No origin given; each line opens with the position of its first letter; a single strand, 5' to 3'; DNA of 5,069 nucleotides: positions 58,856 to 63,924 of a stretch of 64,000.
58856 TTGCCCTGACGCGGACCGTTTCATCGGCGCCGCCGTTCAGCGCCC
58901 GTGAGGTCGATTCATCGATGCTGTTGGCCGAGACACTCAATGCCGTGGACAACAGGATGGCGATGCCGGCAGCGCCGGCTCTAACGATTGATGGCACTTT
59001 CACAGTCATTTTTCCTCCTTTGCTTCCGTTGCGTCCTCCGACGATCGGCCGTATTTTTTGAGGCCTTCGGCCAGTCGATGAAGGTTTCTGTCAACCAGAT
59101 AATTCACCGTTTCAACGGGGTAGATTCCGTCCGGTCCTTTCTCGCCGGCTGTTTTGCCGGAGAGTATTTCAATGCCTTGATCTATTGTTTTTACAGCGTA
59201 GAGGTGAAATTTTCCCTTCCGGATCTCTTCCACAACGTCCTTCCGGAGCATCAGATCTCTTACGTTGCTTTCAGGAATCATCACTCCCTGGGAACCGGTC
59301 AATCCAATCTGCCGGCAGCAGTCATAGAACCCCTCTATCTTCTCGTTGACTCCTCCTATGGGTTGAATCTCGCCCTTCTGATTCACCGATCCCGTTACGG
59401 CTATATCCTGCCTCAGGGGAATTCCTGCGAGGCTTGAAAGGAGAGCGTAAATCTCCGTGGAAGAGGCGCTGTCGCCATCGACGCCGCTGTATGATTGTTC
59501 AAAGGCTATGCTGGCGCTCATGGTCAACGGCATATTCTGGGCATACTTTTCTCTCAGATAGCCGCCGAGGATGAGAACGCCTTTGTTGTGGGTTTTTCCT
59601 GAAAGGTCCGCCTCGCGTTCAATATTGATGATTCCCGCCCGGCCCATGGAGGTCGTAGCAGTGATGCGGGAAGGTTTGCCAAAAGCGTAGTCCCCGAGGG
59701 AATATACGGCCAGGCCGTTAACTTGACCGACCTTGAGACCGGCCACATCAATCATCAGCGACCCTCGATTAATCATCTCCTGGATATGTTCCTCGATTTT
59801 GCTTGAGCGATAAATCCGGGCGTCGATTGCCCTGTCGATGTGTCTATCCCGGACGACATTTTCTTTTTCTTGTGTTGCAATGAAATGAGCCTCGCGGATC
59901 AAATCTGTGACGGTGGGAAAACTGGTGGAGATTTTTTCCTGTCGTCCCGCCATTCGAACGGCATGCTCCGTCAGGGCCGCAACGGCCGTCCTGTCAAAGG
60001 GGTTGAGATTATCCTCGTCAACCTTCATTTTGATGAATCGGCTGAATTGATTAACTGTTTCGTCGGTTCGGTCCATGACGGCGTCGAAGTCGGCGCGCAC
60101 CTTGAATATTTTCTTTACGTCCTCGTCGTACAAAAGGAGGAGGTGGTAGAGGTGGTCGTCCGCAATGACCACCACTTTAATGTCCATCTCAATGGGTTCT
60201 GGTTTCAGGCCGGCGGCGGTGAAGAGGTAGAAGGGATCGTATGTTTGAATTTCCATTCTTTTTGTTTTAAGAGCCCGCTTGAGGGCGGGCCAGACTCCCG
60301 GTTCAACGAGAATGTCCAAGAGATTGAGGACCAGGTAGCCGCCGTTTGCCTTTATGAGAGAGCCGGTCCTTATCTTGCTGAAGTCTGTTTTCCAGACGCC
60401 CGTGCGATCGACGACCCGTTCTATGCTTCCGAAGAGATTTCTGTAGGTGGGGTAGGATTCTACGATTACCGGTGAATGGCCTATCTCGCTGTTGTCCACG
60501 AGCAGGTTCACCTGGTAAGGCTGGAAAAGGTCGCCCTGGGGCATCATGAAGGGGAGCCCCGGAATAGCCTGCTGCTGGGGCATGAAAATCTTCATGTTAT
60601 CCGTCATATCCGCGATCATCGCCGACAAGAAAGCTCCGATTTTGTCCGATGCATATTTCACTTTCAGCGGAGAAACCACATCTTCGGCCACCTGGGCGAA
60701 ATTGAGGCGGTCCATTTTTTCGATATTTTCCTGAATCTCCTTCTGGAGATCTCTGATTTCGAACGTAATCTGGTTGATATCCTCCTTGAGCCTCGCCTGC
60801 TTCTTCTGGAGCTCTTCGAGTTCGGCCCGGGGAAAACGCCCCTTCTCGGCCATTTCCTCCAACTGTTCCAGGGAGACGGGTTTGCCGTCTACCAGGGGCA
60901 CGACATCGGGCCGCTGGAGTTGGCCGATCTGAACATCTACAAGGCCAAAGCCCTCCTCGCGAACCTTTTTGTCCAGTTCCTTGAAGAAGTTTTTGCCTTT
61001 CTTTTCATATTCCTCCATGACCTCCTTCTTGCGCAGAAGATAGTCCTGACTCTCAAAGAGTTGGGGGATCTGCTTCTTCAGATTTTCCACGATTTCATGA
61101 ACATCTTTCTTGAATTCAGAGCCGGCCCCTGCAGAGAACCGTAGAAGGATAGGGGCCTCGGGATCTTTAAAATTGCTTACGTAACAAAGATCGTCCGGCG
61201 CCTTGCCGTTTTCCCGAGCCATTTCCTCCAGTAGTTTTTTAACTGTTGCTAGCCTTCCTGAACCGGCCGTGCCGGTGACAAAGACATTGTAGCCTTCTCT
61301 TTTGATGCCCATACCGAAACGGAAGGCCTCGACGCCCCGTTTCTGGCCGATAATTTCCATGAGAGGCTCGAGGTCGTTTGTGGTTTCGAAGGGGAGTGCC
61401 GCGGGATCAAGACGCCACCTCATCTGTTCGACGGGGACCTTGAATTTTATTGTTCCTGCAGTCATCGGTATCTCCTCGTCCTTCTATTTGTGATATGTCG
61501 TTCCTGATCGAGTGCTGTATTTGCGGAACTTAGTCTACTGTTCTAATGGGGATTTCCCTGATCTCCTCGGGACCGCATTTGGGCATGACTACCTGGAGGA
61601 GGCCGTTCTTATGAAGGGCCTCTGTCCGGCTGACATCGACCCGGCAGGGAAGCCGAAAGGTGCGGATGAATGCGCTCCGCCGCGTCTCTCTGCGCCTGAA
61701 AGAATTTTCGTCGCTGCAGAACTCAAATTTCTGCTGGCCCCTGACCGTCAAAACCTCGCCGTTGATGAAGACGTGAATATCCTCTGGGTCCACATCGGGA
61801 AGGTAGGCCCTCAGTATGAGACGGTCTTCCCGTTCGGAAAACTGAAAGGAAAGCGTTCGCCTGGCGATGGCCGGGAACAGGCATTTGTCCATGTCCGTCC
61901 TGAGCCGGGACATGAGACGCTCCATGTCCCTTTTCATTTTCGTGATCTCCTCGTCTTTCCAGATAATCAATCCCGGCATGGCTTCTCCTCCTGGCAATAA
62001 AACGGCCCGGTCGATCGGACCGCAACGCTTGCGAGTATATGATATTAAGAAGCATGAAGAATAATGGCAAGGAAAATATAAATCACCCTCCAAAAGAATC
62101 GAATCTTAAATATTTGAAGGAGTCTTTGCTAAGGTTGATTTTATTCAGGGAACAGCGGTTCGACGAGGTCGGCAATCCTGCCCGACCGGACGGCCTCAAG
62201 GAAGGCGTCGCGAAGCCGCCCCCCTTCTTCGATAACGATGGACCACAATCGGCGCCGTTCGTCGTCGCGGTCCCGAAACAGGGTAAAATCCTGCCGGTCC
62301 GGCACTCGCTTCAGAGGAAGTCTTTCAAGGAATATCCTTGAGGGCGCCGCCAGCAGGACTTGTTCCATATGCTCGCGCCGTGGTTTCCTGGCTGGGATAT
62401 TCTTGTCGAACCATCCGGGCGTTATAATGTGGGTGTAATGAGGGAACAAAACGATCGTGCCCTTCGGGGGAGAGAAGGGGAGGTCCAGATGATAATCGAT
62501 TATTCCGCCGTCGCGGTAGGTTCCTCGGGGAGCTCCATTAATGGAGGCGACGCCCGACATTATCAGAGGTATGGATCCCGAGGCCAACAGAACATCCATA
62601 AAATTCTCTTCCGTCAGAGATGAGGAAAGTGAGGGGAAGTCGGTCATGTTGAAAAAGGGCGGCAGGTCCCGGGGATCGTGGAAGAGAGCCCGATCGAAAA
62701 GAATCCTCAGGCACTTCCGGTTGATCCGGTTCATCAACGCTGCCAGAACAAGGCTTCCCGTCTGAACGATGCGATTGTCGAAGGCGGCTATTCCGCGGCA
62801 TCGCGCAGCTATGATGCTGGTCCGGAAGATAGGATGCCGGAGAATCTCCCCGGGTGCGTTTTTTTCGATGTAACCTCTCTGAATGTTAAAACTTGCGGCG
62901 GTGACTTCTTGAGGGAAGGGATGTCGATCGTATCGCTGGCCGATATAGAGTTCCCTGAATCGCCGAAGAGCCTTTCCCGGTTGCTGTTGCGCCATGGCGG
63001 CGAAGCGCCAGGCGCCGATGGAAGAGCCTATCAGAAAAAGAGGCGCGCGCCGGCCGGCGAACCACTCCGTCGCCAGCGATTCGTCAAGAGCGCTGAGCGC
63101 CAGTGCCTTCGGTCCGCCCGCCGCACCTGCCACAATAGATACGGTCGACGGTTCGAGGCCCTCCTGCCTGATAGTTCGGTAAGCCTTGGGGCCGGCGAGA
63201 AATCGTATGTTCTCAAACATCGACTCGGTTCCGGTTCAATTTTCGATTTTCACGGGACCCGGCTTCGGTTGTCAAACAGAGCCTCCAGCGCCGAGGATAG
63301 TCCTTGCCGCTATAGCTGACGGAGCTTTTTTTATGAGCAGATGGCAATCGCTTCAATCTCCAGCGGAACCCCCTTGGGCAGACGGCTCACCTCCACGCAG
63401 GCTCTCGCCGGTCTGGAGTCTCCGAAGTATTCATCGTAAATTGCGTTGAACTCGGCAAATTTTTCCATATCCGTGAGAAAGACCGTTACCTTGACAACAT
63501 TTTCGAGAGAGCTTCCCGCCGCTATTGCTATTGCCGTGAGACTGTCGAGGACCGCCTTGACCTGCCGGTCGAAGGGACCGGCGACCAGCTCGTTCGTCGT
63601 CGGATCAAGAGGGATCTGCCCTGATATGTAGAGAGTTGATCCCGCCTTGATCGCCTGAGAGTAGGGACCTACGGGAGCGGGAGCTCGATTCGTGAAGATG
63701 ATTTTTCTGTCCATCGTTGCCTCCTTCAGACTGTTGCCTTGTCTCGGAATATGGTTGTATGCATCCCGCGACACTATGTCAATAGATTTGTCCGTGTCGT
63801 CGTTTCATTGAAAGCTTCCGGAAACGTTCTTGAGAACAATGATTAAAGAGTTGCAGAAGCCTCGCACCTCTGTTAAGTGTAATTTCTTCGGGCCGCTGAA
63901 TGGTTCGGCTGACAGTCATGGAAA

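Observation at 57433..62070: hsp20 + ATPase-dead Lon-like protease + exported HEAT protein + exported permuted-papain hydrolase as one coupled unit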

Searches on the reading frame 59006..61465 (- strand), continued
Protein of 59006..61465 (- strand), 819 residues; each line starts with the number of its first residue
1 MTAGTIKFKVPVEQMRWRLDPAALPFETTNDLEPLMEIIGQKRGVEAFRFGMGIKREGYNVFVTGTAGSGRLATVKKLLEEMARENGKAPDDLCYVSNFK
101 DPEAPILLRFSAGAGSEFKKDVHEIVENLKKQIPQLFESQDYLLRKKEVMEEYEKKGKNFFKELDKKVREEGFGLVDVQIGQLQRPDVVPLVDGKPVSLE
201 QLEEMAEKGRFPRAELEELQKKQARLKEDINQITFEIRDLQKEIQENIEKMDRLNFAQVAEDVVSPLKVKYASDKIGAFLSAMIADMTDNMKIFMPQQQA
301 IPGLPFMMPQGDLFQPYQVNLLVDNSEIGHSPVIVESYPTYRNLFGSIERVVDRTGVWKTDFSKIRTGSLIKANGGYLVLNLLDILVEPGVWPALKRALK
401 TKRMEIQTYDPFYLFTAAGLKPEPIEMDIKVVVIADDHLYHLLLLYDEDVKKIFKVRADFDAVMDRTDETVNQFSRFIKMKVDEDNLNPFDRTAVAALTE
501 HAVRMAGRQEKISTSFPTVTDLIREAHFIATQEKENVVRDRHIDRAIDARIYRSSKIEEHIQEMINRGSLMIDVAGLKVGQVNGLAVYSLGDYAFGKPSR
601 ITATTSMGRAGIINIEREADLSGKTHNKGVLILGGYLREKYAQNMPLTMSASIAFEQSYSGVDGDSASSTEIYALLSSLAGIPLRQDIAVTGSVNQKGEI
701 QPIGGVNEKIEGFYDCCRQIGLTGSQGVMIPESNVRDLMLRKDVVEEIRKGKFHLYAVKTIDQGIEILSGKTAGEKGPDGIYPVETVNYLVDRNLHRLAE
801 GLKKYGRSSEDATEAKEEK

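Call 64: search_protein_families(library=pfam, proteins=[L080:6747-7808:+, L059:3856-5895:+, L055:10393-11241:+, L013:10345-10989:+, L030:6185-6958:+], max_evalue=0.001)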
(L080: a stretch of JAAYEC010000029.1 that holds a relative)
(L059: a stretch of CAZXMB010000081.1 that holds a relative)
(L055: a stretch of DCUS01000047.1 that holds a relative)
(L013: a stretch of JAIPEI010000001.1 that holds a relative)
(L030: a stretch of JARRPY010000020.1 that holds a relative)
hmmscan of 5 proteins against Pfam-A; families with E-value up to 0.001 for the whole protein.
L080:6747-7808:+ (353 aa): 4 families
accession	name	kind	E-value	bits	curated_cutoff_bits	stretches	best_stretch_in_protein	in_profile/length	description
PF01556.23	DnaJ_C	-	3.6e-51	173.6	26.6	1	117-330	1-152/152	DnaJ C terminal domain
PF00226.36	DnaJ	-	2.1e-28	98.6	27.8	1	5-67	1-63/63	DnaJ domain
PF00684.25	DnaJ_CXXCXGXG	-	3.9e-15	56.3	32.7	1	144-204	1-65/65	DnaJ central domain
PF15777.11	Anti-TRAP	-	6.1e-06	26.6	32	1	138-175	9-47/59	Tryptophan RNA-binding attenuator protein inhibitory protein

L059:3856-5895:+ (679 aa): 5 families
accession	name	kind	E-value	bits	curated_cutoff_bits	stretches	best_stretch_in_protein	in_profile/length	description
PF07724.20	AAA_2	-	2e-26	93.4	27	1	202-404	4-165/166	AAA domain (Cdc48 subfamily)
PF00004.35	AAA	-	4.6e-14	53.4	21.2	1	204-308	1-98/131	ATPase family associated with various cellular activities (AAA)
PF10431.15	ClpB_D2-small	-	3.9e-09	36.9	21.9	1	432-475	18-61/81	C-terminal, D2-small domain, of ClpB protein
PF00493.29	MCM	-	5.8e-05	22.8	23.3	1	201-281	57-136/224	MCM P-loop domain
PF07728.20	AAA_5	-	0.0009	19.7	22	0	203-280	1-80/139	AAA domain (dynein-related subfamily)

L055:10393-11241:+ (282 aa): 1 family
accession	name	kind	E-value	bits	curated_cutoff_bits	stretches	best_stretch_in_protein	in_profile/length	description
PF04452.19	Methyltrans_RNA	-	5.3e-50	169.6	23.9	1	93-275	2-165/165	RNA methyltransferase domain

L013:10345-10989:+ (214 aa): 0 families

L030:6185-6958:+ (257 aa): 0 families

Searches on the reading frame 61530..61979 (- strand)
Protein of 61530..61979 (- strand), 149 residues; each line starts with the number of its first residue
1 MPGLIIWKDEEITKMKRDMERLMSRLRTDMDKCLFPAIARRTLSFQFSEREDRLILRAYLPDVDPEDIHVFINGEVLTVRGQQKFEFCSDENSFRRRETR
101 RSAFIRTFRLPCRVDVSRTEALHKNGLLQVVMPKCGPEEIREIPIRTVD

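Call 6: search_protein_families(library=ncbifam, proteins=[window:61530-61979:-], max_evalue=0.01)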
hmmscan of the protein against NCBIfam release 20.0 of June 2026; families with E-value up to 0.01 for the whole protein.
window:61530-61979:- (149 aa): 3 families
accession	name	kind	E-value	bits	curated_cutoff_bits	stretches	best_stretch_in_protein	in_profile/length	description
NF041799.1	Hsp14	equivalog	1.1e-09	38.2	100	1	44-135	20-109/118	archaeal heat shock protein Hsp14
NF042420.1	Hsp18_Clos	equivalog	1.4e-09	38.1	195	1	16-137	17-136/147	heat shock protein Hsp18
NF041800.1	Hsp20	equivalog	1.3e-07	31.4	140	1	48-136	79-151/162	archaeal heat shock protein Hsp20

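Call 47: find_homologous_proteins(query=window:61530-61979:-, max_evalue=1e-8)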
Query window:61530-61979:- (149 aa): 29 proteins with E <= 1e-8 among 38 candidates.
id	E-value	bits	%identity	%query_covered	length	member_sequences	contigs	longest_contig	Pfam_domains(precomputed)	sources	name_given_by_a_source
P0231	1.1e-93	328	100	100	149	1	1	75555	PF00011.28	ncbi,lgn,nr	ncbi:MAG: Hsp20/alpha crystallin family protein [Deltaproteobacteria bacterium]|nr:Hsp20/alpha cryst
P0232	1.1e-38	150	50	97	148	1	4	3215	PF00011.28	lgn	-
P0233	1.7e-38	150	48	98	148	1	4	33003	PF00011.28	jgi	jgi:HSP20 family protein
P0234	2.1e-38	149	48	97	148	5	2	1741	PF00011.28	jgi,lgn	jgi:HSP20 family protein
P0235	2.2e-38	149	48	98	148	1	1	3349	PF00011.28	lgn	-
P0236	3.1e-38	149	47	98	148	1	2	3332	PF00011.28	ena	-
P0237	2.2e-37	146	47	98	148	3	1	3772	PF00011.28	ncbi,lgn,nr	ncbi:MAG: Hsp20/alpha crystallin family protein [Deltaproteobacteria bacterium]|nr:Hsp20/alpha cryst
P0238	6.3e-37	144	48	97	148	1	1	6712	PF00011.28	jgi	jgi:HSP20 family protein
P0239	9.4e-37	144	49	97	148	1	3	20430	PF00011.28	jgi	jgi:HSP20 family protein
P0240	1.1e-36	144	47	98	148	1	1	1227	PF00011.28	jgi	jgi:HSP20 family protein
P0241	3.6e-36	142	47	98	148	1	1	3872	PF00011.28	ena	-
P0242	2.8e-35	139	45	98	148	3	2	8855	PF00011.28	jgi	jgi:HSP20 family protein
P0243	2.2e-34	136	47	99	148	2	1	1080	PF00011.28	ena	-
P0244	2.8e-33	133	47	98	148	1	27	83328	PF00011.28,PF17886.8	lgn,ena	-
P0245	3.7e-33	132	47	99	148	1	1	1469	PF00011.28,PF17886.8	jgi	jgi:HSP20 family protein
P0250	3.0e-32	129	46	97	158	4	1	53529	PF00011.28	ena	-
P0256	3.5e-30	123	44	98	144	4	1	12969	PF00011.28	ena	-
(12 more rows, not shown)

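Call 48: find_encoding_contigs(protein=P0233, flank=4000, max_places=2)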
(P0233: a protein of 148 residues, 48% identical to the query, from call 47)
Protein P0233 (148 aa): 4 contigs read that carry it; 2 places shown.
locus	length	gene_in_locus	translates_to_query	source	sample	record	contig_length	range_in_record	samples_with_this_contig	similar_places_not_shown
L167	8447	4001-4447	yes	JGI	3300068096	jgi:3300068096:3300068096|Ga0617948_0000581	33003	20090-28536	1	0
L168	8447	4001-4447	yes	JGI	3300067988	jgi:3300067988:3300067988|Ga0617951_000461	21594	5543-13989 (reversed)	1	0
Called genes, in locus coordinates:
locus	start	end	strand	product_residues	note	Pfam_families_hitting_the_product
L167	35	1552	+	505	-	PF16927:HisKA_7TM (weak), PF00512:HisKA, PF02518:HATPase_c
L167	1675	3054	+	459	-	PF00072:Response_reg, PF00158:Sigma54_activat, PF14532:Sigma54_activ_2, PF01078:Mg_chelatase (faint), PF00004:AAA (faint), PF07724:AAA_2 (weak), PF25601:AAA_lid_14, PF02954:HTH_8, +1 more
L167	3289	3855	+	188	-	PF00881:Nitroreductase, PF14512:TM1586_NiRdase (weak)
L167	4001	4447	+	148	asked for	PF00011:HSP20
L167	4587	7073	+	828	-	PF20437:LonC_helical, PF13654:AAA_32, PF20436:LonB_AAA-LID, PF05362:Lon_C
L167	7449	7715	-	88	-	-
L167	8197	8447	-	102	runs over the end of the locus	PF14333:DUF4389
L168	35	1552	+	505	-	PF16927:HisKA_7TM (weak), PF00512:HisKA, PF02518:HATPase_c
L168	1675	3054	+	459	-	PF00072:Response_reg, PF00158:Sigma54_activat, PF14532:Sigma54_activ_2, PF01078:Mg_chelatase (faint), PF00004:AAA (faint), PF07724:AAA_2 (weak), PF25601:AAA_lid_14, PF02954:HTH_8, +1 more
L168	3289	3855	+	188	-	PF00881:Nitroreductase, PF14512:TM1586_NiRdase (weak)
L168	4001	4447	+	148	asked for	PF00011:HSP20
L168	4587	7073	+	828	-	PF20437:LonC_helical, PF13654:AAA_32, PF20436:LonB_AAA-LID, PF05362:Lon_C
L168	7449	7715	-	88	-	-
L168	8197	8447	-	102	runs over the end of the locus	PF14333:DUF4389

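Call 49: find_encoding_contigs(protein=P0250, flank=4000, max_places=2)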
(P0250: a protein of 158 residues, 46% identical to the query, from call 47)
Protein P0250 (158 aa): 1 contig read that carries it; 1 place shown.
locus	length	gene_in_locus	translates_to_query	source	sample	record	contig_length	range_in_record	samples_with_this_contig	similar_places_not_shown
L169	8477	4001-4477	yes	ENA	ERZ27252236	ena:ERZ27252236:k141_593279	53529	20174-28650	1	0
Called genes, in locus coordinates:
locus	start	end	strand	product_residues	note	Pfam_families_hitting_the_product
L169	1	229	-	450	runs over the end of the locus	PF13742:tRNA_anti_2, PF01336:tRNA_anti-codon, PF02601:Exonuc_VII_L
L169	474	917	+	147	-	PF01042:Ribonuc_L-PSP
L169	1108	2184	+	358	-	PF01734:Patatin (faint)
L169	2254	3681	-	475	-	PF13396:PLDc_N (weak), PF13091:PLDc_2, PF00614:PLDc (faint), PF13091:PLDc_2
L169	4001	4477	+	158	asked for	PF00011:HSP20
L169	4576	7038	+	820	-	PF20437:LonC_helical, PF13654:AAA_32, PF20436:LonB_AAA-LID, PF05362:Lon_C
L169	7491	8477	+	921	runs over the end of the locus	PF08126:Propeptide_C25 (weak), PF01364:Peptidase_C25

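Call 50: find_encoding_contigs(protein=P0256, flank=4000, max_places=2)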
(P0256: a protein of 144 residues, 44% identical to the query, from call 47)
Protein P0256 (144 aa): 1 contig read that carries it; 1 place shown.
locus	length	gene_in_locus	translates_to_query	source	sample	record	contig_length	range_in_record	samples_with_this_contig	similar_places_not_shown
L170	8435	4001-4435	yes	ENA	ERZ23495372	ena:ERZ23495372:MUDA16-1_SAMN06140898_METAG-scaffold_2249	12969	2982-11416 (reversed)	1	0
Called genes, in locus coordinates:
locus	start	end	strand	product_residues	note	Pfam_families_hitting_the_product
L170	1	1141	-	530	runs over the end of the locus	PF01565:FAD_binding_4, PF02913:FAD-oxidase_C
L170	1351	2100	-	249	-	PF02146:SIR2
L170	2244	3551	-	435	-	PF00285:Citrate_synt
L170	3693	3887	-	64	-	-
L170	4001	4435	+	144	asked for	PF00011:HSP20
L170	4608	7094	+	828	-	PF20437:LonC_helical, PF13654:AAA_32, PF20436:LonB_AAA-LID, PF05362:Lon_C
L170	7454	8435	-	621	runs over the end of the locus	PF02629:CoA_binding (weak), PF13607:Succ_CoA_lig (faint), PF00549:Ligase_CoA, PF00285:Citrate_synt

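Call 59: search_protein_families(library=padloc, proteins=[window:61530-61979:-], max_evalue=0.001)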
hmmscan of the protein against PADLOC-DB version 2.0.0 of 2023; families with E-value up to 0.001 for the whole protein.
window:61530-61979:- (149 aa): 0 families

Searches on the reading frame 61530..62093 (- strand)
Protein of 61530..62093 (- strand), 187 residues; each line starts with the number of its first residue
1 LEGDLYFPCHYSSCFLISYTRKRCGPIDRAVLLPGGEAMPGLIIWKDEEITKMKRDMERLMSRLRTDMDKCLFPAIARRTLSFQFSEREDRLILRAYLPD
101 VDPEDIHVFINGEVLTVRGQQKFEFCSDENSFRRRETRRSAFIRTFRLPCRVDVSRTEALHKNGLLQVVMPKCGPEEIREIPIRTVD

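Call 4: search_protein_families(library=pfam, proteins=[window:61530-62093:-], max_evalue=0.01)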
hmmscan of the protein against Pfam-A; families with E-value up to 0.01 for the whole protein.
window:61530-62093:- (187 aa): 2 families
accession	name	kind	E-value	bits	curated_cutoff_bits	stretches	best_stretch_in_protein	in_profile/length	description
PF00011.27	HSP20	-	1.8e-12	47.7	20.8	1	87-183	4-101/102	Hsp20/alpha crystallin family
PF17886.7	ArsA_HSP20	-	0.002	18.1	22.5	1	90-141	2-33/63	HSP20-like domain found in ArsA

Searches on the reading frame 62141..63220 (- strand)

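Call 4: search_protein_families(library=pfam, proteins=[window:62141-63220:-], max_evalue=0.01)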
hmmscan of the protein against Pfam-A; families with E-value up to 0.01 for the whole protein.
window:62141-63220:- (359 aa): 1 family
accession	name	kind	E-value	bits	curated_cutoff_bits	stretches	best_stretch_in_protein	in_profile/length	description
PF01734.28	Patatin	-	8.7e-07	29.8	27.7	1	56-242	24-183/191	Patatin-like phospholipase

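Call 6: search_protein_families(library=ncbifam, proteins=[window:62141-63220:-], max_evalue=0.01)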
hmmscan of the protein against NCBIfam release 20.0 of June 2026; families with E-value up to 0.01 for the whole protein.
window:62141-63220:- (359 aa): 0 families

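Call 59: search_protein_families(library=padloc, proteins=[window:62141-63220:-], max_evalue=0.001)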
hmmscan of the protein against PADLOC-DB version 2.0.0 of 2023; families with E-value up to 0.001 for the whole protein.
window:62141-63220:- (359 aa): 0 families

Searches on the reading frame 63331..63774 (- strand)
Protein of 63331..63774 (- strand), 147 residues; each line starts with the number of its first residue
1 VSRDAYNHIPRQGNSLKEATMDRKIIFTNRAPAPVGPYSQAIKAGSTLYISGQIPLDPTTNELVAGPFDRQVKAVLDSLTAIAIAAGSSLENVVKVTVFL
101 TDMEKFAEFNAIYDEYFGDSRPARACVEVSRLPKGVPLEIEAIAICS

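Call 64: search_protein_families(library=pfam, proteins=[window:63331-63774:-], max_evalue=0.001)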
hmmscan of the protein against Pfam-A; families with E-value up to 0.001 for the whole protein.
window:63331-63774:- (147 aa): 1 family
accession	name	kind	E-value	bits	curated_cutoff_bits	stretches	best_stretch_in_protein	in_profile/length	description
PF01042.26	Ribonuc_L-PSP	-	5e-42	143.2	27.3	1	29-145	2-120/121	Endoribonuclease L-PSP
